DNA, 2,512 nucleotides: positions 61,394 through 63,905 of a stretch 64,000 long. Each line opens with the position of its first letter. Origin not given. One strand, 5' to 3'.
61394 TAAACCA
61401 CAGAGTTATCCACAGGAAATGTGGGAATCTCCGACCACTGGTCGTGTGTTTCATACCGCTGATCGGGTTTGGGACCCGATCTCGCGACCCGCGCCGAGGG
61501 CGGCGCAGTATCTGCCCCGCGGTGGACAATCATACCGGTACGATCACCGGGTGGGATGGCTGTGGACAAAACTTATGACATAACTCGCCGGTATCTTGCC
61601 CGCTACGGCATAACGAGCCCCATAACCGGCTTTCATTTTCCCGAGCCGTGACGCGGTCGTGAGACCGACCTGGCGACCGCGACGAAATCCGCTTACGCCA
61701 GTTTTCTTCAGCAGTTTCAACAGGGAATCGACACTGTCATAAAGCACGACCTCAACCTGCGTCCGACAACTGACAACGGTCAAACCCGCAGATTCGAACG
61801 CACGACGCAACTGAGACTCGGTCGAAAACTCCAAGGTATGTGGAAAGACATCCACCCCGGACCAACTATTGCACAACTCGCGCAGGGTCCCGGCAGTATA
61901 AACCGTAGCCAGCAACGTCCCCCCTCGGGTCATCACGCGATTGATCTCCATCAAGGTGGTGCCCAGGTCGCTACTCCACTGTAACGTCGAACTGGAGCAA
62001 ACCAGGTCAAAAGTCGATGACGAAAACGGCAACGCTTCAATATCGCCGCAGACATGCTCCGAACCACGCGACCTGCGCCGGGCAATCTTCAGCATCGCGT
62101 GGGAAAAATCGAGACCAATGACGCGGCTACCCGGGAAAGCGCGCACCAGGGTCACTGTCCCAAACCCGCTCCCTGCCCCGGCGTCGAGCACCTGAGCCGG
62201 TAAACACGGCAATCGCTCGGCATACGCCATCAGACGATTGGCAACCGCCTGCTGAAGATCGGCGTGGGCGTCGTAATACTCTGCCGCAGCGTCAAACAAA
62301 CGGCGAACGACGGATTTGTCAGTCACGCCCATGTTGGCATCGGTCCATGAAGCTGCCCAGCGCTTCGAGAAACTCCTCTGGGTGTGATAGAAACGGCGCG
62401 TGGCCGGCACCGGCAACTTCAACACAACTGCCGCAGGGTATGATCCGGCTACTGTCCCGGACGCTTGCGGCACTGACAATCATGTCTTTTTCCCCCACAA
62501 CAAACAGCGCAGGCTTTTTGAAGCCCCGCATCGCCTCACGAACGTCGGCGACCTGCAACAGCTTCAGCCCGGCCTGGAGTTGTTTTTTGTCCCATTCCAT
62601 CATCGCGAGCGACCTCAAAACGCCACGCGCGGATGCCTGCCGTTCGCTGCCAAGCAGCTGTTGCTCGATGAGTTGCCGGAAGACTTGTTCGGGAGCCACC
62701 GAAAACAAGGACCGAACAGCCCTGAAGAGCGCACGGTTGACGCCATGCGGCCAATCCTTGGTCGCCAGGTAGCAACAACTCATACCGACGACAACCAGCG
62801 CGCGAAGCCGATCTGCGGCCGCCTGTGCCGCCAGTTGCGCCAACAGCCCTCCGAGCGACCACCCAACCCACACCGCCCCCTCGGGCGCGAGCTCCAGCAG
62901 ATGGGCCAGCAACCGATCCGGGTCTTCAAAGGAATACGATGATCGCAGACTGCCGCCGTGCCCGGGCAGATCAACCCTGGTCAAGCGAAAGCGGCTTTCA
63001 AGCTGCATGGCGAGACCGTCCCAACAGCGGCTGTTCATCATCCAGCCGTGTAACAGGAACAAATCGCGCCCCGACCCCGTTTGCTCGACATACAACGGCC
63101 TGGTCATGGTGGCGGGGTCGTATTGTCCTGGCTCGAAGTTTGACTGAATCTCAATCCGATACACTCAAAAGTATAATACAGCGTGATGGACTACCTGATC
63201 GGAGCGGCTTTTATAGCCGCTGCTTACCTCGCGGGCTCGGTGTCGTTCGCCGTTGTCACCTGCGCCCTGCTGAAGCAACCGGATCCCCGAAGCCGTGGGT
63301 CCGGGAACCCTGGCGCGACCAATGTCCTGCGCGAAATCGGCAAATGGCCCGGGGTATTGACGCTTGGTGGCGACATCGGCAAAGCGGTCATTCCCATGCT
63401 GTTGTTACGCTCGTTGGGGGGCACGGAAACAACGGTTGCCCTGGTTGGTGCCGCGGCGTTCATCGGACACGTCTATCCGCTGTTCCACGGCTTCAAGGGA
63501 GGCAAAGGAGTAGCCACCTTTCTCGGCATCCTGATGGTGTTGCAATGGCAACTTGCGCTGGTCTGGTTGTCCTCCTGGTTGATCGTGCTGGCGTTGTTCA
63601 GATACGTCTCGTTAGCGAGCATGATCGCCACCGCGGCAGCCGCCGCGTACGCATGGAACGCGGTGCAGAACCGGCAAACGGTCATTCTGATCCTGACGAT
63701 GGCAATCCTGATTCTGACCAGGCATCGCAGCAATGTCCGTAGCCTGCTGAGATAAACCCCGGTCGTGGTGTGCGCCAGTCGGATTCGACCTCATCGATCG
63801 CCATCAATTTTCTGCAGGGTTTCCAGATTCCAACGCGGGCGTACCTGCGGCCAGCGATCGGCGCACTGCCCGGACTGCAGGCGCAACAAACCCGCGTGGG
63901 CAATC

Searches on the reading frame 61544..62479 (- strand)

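Call 114: search_protein_families(library=pfam, proteins=[window:61544-62479:-], max_evalue=0.001)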
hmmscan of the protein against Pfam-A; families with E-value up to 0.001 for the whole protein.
window:61544-62479:- (311 aa): 7 families
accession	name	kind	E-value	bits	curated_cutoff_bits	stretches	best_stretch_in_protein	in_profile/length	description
PF08241.18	Methyltransf_11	-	1.3e-21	77.5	21.2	1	98-190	1-94/95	Methyltransferase domain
PF13649.12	Methyltransf_25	-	1.4e-18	67.8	27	1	97-187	1-97/97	Methyltransferase domain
PF13847.12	Methyltransf_31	-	1.8e-15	57.3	27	1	96-206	6-129/145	Methyltransferase domain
PF08242.18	Methyltransf_12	-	1.3e-12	48.7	30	1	98-189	1-98/98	Methyltransferase domain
PF01209.24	Ubie_methyltran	-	4.5e-12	46.2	20.1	1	55-191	6-151/233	ubiE/COQ5 methyltransferase family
PF13489.12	Methyltransf_23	-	7.3e-12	45.8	27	1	78-237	8-163/164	Methyltransferase domain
PF03141.22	Methyltransf_29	-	2.1e-05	23.8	23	1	106-189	131-215/506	Putative S-adenosyl-L-methionine-dependent methyltransferase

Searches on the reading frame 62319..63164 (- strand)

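Call 114: search_protein_families(library=pfam, proteins=[window:62319-63164:-], max_evalue=0.001)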
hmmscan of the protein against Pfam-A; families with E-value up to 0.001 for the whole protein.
window:62319-63164:- (281 aa): 4 families
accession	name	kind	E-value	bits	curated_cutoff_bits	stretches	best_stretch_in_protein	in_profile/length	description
PF12697.13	Abhydrolase_6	-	1.1e-27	98.5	26.3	1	35-268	1-217/217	Alpha/beta hydrolase family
PF00561.26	Abhydrolase_1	-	1.7e-20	74.2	25.8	1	35-262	3-245/245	alpha/beta hydrolase fold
PF12146.15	Hydrolase_4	-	2.5e-08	34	27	1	35-243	7-218/239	Serine aminopeptidase, S33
PF00975.26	Thioesterase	-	3.7e-07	31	26.4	1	34-169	2-139/226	Thioesterase domain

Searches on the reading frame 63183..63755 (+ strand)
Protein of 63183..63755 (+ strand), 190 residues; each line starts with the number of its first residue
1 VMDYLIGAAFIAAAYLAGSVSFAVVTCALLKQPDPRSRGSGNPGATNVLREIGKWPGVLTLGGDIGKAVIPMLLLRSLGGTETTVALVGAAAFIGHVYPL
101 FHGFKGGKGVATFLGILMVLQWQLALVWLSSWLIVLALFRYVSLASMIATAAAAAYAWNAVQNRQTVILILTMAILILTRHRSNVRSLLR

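Call 114: search_protein_families(library=pfam, proteins=[window:63183-63755:+], max_evalue=0.001)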
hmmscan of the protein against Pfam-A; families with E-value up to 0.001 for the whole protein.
window:63183-63755:+ (190 aa): 1 family
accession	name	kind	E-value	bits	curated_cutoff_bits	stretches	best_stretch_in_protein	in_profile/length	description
PF02660.20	G3P_acyltransf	-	4.6e-51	173.6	24.1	1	13-188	1-164/164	Glycerol-3-phosphate acyltransferase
